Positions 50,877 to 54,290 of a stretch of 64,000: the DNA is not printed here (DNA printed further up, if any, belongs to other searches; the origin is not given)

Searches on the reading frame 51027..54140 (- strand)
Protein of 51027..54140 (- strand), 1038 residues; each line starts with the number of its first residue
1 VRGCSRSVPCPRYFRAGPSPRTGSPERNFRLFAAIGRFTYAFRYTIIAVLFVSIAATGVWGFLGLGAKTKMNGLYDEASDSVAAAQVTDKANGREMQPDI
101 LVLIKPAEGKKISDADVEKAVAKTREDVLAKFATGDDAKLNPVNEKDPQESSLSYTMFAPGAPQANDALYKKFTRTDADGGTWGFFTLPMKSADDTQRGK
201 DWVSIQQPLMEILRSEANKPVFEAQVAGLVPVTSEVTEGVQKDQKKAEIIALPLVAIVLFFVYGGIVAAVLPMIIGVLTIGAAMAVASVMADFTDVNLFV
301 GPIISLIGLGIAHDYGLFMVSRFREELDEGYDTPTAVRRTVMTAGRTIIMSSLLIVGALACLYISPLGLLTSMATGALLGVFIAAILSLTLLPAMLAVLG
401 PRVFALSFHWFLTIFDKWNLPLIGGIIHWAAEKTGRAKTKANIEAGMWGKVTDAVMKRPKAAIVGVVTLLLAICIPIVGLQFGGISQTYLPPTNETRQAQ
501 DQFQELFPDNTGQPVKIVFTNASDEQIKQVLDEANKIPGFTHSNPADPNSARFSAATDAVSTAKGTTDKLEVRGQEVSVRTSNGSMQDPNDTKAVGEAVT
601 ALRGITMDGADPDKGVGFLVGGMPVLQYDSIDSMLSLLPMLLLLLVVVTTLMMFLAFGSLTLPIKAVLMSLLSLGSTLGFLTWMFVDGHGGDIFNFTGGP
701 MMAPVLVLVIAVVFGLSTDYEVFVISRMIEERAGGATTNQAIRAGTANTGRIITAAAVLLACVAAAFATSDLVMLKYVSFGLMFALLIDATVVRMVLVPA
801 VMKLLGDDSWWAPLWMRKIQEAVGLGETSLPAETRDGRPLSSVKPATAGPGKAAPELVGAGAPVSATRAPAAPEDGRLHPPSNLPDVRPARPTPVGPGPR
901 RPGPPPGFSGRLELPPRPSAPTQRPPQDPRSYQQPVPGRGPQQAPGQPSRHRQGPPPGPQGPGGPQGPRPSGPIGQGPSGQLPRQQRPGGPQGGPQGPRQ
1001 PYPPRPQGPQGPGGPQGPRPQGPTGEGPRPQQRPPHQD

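Call 39: search_protein_families(library=pfam, proteins=[window:51027-54140:-], max_evalue=0.0001)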
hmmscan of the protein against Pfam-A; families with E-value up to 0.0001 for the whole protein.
window:51027-54140:- (1038 aa): 1 family
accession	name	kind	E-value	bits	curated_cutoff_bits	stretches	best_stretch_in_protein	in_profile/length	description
PF03176.21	MMPL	-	3.5e-66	223.9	20.5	2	211-403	112-306/333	MMPL family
